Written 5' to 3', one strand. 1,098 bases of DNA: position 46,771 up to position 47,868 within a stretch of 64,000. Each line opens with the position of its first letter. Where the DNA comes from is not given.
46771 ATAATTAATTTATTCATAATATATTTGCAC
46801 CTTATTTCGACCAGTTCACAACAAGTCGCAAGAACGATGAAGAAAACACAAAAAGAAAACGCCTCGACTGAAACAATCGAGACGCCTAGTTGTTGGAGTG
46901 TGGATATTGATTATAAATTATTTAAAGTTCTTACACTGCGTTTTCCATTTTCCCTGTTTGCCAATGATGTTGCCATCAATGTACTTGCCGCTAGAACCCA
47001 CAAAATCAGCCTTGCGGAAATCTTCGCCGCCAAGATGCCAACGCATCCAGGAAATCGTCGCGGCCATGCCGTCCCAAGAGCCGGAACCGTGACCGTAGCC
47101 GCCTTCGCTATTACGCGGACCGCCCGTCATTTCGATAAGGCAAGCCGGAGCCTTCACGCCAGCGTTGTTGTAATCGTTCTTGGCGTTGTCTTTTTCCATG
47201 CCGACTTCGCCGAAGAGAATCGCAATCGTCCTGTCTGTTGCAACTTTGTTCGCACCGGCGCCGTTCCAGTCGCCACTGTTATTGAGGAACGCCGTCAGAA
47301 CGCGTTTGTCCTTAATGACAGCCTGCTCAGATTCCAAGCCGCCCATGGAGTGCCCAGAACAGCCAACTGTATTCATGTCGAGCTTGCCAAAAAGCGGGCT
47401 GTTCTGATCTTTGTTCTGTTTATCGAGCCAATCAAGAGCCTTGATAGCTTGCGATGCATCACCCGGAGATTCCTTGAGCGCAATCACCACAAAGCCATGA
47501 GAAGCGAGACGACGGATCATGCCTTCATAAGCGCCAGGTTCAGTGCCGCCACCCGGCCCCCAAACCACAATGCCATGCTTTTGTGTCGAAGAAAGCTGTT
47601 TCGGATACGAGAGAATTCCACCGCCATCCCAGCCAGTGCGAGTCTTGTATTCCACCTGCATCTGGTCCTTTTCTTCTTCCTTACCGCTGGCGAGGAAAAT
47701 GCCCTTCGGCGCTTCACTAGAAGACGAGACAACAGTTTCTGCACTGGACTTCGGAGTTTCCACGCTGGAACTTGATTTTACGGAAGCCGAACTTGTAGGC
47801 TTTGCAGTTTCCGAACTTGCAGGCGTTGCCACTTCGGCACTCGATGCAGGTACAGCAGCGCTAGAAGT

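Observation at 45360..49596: Tandem array of three lipid-anchored PETase/cutinase-like hydrolases on long flexible linkers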

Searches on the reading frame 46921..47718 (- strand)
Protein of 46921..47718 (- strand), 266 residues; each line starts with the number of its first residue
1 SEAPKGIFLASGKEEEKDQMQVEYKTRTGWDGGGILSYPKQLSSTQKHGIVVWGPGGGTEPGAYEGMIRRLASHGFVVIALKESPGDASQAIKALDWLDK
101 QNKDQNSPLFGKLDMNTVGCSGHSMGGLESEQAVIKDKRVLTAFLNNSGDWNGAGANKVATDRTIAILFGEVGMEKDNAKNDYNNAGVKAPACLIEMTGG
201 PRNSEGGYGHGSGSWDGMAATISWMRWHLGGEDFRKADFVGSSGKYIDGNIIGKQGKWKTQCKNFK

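Call 24: predict_structure(alignment_id=A2)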
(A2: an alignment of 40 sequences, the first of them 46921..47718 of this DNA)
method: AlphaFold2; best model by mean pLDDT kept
length: 266 residues; sequences in the alignment: 40
mean_pLDDT: 84.9   pTM: 0.88
mean pLDDT of the five models: 84.9, 84.2, 83.4, 74.6, 73.6
residues with pLDDT >= 90: 149; 70-90: 72; 50-70: 26; < 50: 19
segments of 3 or more residues with pLDDT < 50: 1-3, 211-214, 244-255
pLDDT, mean of each block of 10 residues (from residue 1): 71 88 96 97 95 88 90 97 94 98 98 97 91 96 84 82 92 82 90 82 61 60 93 84 47 56 85
secondary structure, 60 per line:
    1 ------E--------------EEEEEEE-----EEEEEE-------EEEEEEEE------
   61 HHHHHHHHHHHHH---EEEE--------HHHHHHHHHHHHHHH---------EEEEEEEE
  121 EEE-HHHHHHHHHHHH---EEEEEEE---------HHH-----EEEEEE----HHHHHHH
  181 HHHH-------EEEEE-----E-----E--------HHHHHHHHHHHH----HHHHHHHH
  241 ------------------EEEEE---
elements in order: E22-28 E34-39 E47-54 H61-73 E77-80 H89-103 E113-123 H125-136 E140-146 E164-169 H174-184 E192-196 H217-228 H233-240 E259-263

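Call 25: search_protein_representatives(protein=window:46921-47718:-)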
Query: 266 residues. Proteins with E-value up to 0.001 (for the whole library): 1352; up to 1e-10: 248; up to 1e-30: 26. The best 150 are listed.
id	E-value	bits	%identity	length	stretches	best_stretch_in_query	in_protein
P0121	5.8e-143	491.9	82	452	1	2-265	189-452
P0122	3.0e-131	453.5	79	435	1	3-265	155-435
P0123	2.3e-110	385.0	71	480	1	3-265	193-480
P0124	4.8e-108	377.4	67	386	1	1-265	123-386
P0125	6.1e-89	314.7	56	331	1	6-265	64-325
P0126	7.0e-81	288.3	55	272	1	7-265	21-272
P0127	6.9e-77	275.1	81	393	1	1-154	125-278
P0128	1.8e-72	260.7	80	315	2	43-182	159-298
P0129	2.4e-68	247.1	62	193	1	77-265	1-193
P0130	1.7e-62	228.0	65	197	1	6-172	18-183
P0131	7.5e-58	212.7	73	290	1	3-133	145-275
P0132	1.0e-55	205.7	46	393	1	9-263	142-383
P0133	1.2e-51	192.4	48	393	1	29-264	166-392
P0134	1.5e-47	178.9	43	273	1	6-265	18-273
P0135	8.8e-45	169.8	65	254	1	2-124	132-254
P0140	2.5e-38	148.7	34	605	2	44-243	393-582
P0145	1.2e-32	130.0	40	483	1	45-262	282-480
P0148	3.0e-29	118.9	38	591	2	29-264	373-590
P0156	8.4e-25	104.3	35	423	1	25-251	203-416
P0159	3.6e-23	98.9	33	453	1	27-251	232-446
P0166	6.7e-22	94.8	35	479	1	28-257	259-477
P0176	2.8e-19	86.2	35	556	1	21-186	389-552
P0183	2.9e-18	82.8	31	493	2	36-148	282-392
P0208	4.9e-15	72.3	31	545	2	42-237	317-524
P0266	7.8e-13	65.1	36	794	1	47-243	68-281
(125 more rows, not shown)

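Call 31: fold_search(model_id=the predicted structure, library=pdb)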
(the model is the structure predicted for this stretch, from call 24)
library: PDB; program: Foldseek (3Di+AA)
matches with E <= 10: 1823; with E <= 0.001: 748
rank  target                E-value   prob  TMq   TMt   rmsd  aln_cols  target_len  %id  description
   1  9k0h_A                3.3e-16  1.00  0.78  0.80   3.9       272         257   24  The Crystal Structure of dsPETase05 from Biortus (released 2025-10-22)
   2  9hl5                  6.5e-16  1.00  0.75  0.75   3.8       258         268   23  Crystal structure of halo-tolerant PETase from marine metagenome (HaloPETase1) (released 2025-10-01)
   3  2fx5                  6.5e-15  1.00  0.76  0.78   4.0       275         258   21  Pseudomonas mendocina lipase (released 2006-08-01)
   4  6scd_A                1.2e-13  1.00  0.70  0.70   4.4       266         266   26  Polyester hydrolase PE-H Y250S mutant of Pseudomonas aestusnigri (released 2020-02-26)
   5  8ait                  1.7e-13  1.00  0.66  0.67   4.7       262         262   24  Crystal structure of cutinase PbauzCut from Pseudomonas bauzanensis (released 2023-03-08)
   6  7dzu                  1.8e-13  1.00  0.70  0.70   4.3       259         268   20  Cyrstal structure of PETase K169A mutant from Rhizobacter gummiphilus (released 2021-07-07)
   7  6sbn                  2.0e-13  1.00  0.68  0.69   3.8       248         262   26  Polyester hydrolase PE-H of Pseudomonas aestusnigri (released 2020-02-26)
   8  6ij5                  3.0e-13  1.00  0.70  0.72   4.5       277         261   18  Crystal structure of PETase P181A mutant from Ideonella sakaiensis (released 2019-09-04)
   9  6kuo                  3.2e-13  1.00  0.73  0.74   4.0       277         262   19  Crystal strcuture of PETase N246D mutant from Ideonella sakaiensis (released 2020-09-02)
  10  8ytu_A                3.2e-13  1.00  0.71  0.75   4.1       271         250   22  Mipa-PETase from Micromonospora pattaloongensis (released 2025-01-15)
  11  7ykq_A                3.7e-13  1.00  0.69  0.70   3.9       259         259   21  Crystal structure of a novel alpha/beta hydrolase mutant from thermomonospora curvata in apo form (released 2023-07-26)
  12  6kuq                  4.4e-13  1.00  0.72  0.72   4.3       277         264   18  Crystal strcuture of PETase A248D, R280K mutant from Ideonella sakaiensis (released 2020-09-02)
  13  6ane_C                4.4e-13  1.00  0.67  0.68   4.2       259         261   19  Crystal Structure of Ideonella sakaiensis PET Hydrolase (released 2018-04-18)
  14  9qde                  4.7e-13  1.00  0.67  0.69   4.3       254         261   21  Crystal structure of the non-glycosylated polyester hydrolase Leipzig 7 (PHL7) mut3 variant expressed in Pichia pastoris (released 2025-09-10)
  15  6ane_A                4.7e-13  1.00  0.68  0.69   4.2       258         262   20  Crystal Structure of Ideonella sakaiensis PET Hydrolase (released 2018-04-18)
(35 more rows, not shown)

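Call 39: find_related_loci(query=A2, collection=genome_contigs, flank=6000)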
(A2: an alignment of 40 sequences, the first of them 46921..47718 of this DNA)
Query A2 (266 aa) in genome_contigs; peptide patterns used: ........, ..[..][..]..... (x = any residue, [..] = any of these).
69 stretches matched a pattern; 60 encode a relative of the query (tblastn E <= 1e-3); 57 distinct loci.
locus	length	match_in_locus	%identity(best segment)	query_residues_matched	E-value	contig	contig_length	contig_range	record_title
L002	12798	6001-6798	100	1-266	0e+0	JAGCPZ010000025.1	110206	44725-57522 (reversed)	MAG: Fibrobacter sp. isolate RGIG10017 Yak_Reticulum-5__c272831, whole genome shotgun sequence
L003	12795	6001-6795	97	1-265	1e-179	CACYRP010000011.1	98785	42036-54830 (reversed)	MAG: Fibrobacter succinogenes isolate RUG12208 genome assembly, contig: RUG12208_asm_11, whole genome shotgun sequence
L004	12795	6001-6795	96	1-265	6e-178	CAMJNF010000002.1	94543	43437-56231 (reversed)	MAG: uncultured Fibrobacter sp. isolate SRR12081293_bin.41_metaWRAP_v1.3_MAG genome assembly, contig: ERZ12289773.185, w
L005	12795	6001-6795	95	1-265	1e-167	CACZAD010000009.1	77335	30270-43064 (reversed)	MAG: Fibrobacter succinogenes isolate RUG12439 genome assembly, contig: RUG12439_asm_9, whole genome shotgun sequence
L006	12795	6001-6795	91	1-265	5e-167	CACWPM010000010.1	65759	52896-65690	MAG: Fibrobacter succinogenes isolate RUG10790 genome assembly, contig: RUG10790_asm_10, whole genome shotgun sequence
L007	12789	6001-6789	90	3-265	2e-166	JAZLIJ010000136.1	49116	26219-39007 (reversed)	MAG: Fibrobacter sp. isolate T1900044978_TA20190040.MAGScoT_cleanbin_000057 SGB_4054_k141_1302638, whole genome shotgun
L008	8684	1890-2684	94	1-265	4e-165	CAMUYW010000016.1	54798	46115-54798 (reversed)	MAG TPA_asm: uncultured Fibrobacter sp. isolate SRR8387721_bin.20_metaWRAP_v1.3_MAG genome assembly, contig: ERZ14209545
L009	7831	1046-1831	90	5-265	5e-162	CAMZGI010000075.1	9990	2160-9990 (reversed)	MAG TPA_asm: uncultured Fibrobacter sp. isolate SRR10912533_bin.48_metaWRAP_v1.3_MAG genome assembly, contig: ERZ1421001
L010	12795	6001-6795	91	1-265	7e-161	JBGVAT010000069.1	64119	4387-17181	MAG: Fibrobacter sp. isolate ruminal_MAG_424 ruminal_MAG_424_contig_0069, whole genome shotgun sequence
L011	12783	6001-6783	92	5-265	1e-157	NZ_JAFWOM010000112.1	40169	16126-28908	MAG: Fibrobacter sp. isolate RGIG5926 Sheep_Omasum-1__c726481, whole genome shotgun sequence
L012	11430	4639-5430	82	2-265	9e-149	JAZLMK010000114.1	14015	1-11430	MAG: Fibrobacter sp. isolate T1900044955_TA20190009.MAGScoT_cleanbin_000018 SGB_3810_k141_249323, whole genome shotgun s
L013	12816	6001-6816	79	4-265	4e-144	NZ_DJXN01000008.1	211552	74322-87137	MAG: Fibrobacter sp. UBA7003 UBA7003_contig_1383, whole genome shotgun sequence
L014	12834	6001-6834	78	1-265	6e-144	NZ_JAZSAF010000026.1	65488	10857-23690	MAG: Fibrobacter sp. isolate T1900044939_TS20190405.MAGScoT_cleanbin_000007 SGB_3456_k141_1042846, whole genome shotgun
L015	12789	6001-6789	79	2-265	5e-144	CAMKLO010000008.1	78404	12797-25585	MAG: uncultured Fibrobacter sp. isolate SRR12081298_bin.88_metaWRAP_v1.3_MAG genome assembly, contig: ERZ12289774.280, w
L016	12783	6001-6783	81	4-265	4e-143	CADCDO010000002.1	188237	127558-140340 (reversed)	MAG: Fibrobacter succinogenes isolate RUG14562 genome assembly, contig: RUG14562_asm_2, whole genome shotgun sequence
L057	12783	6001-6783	55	7-266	2e-84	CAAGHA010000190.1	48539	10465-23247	MAG TPA_asm: Bacteroidales bacterium, isolate HGM04576, WGS project CAAGHA010000000 data, contig: SRS476212_82_k119_5490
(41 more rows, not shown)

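Call 49: search_protein_families(library=pfam, proteins=[L057:5815-6801:+, L057:5339-5815:+], max_evalue=0.001)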
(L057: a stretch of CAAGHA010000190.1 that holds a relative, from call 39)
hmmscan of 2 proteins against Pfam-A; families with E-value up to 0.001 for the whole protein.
L057:5815-6801:+ (328 aa): 1 family
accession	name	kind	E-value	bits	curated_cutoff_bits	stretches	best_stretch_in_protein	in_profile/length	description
PF12740.14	PETase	-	5.3e-06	26.5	28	1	86-200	38-151/263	PET hydrolase-like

L057:5339-5815:+ (158 aa): 0 families

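Call 53: search_solved_structures(query=A2, max_evalue=0.00001, show_alignments=5)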
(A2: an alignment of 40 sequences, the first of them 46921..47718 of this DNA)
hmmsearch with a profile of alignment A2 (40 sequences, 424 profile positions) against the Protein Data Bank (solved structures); distinct sequences matched with E-value up to 0.00001: 105 (the best 60 are shown).
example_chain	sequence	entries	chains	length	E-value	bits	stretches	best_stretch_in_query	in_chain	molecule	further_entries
9k0h_A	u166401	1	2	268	1.5e-19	74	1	203-287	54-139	Alpha/beta hydrolase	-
9hl5_A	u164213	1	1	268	1.5e-19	74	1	203-287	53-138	Alpha/beta hydrolase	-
9w68_A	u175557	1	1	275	1.6e-19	74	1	203-287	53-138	PETase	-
2fx5_A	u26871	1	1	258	7e-16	61.9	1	205-301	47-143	lipase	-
7vpa_A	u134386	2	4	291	1.1e-12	51.4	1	191-404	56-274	hydrolase Ple629 | plastic degrading hydrolase Ple629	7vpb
8ian_A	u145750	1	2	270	8e-11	45.3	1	191-289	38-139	PET hydrolase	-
6ky5_A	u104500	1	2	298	8.3e-11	45.2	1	218-290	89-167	PET hydrolase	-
8d1d_A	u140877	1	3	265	1.4e-10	44.5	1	223-289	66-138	Poly(ethylene terephthalate) hydrolase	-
8ibi_A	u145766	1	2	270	3.7e-10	43.1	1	191-289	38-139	PET hydrolase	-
8ibj_A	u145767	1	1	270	3.8e-10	43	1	191-289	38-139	PET hydrolase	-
7osb_A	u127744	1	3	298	1.3e-09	41.3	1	214-288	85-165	Poly(ethylene terephthalate) hydrolase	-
6scd_A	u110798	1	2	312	1.7e-09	40.9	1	191-400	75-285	Polyester hydrolase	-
8ytv_A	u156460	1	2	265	2.7e-09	40.2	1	181-286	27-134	cutinase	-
6sbn_A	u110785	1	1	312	2.9e-09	40.1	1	191-399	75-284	polyester hydrolase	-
8j17_A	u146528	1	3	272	4.7e-09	39.4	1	214-288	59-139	Poly(ethylene terephthalate) hydrolase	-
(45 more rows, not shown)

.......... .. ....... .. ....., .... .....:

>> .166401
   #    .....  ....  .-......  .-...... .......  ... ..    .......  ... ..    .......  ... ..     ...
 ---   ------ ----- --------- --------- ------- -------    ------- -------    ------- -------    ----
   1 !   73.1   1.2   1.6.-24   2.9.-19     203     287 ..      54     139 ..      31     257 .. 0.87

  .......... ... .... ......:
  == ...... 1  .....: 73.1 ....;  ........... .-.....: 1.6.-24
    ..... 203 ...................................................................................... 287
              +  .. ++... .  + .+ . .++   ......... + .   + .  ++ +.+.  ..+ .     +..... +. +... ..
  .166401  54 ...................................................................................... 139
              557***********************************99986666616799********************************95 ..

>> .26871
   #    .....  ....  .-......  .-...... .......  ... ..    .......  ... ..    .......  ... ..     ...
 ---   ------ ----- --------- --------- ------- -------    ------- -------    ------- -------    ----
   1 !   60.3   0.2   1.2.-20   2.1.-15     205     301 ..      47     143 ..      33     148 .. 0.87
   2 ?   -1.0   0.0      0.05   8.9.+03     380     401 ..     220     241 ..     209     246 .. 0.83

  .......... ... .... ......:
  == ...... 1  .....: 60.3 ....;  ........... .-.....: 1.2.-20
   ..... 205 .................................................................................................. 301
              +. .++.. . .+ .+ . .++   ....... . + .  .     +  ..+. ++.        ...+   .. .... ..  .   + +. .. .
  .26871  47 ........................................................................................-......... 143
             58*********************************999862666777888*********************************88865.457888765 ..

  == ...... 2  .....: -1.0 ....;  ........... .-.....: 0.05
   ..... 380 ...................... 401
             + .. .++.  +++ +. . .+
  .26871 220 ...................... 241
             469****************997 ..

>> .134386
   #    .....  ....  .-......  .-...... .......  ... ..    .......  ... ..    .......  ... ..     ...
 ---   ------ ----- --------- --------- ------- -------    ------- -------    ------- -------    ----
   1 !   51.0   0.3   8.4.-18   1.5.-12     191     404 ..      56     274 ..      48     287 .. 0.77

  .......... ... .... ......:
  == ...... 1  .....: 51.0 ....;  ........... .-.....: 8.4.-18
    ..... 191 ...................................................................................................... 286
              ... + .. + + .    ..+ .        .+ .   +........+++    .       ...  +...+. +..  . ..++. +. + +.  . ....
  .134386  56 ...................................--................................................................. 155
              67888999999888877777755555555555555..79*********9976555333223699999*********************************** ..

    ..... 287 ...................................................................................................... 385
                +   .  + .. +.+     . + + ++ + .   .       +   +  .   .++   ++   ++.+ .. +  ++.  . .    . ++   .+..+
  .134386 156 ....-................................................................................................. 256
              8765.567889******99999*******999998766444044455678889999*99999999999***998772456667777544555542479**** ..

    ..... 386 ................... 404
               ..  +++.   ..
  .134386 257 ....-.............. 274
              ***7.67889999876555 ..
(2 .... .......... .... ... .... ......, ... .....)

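Call 64: search_protein_families(library=ncbifam, alignment_id=A5, max_evalue=0.001)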
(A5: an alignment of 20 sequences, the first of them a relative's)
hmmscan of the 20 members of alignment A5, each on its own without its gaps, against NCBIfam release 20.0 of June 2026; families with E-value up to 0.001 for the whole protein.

A. member 1, P0152 (308 aa): 0 families

B. families by the number of members that match (of 20 scanned): 4 families
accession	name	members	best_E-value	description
NF051441.1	BisHyethTerphBdeA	13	2.9e-09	bis(hydroxyethyl) terephthalate hydrolase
NF041944.1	Xylase_Ferestase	1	9e-23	bifunctional endo-1,4-beta-xylanase/feruloyl esterase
NF049990.1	CellobisidaseCelK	1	4.3e-06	cellulose 1,4-beta-cellobiosidase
NF051488.1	bifunc_PcaDC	1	4e-05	bifunctional 3-oxoadipate enol-lactonase/4-carboxymuconolactone decarboxylase PcaDC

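Call 65: search_protein_families(library=pfam, alignment_id=A5, max_evalue=0.001)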
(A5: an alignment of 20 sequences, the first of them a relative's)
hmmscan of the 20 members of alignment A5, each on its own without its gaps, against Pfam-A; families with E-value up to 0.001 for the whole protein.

A. member 1, P0152 (308 aa): 1 family
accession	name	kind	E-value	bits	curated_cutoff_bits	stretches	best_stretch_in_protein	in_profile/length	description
PF12740.14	PETase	-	1.6e-08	34.7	28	1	78-292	21-245/263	PET hydrolase-like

B. families by the number of members that match (of 20 scanned): 6 families
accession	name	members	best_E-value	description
PF12740.14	PETase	19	3.2e-14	PET hydrolase-like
PF07224.18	Chlorophyllase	12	8.1e-06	Chlorophyllase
PF03403.19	PAF-AH_p_II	5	1.4e-07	Platelet-activating factor acetylhydrolase, isoform II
PF00404.24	Dockerin_1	2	6.6e-10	Dockerin type I domain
PF12695.13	Abhydrolase_5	2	4.7e-05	Alpha/beta hydrolase family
PF00331.26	Glyco_hydro_10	1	1.2e-68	Glycosyl hydrolase family 10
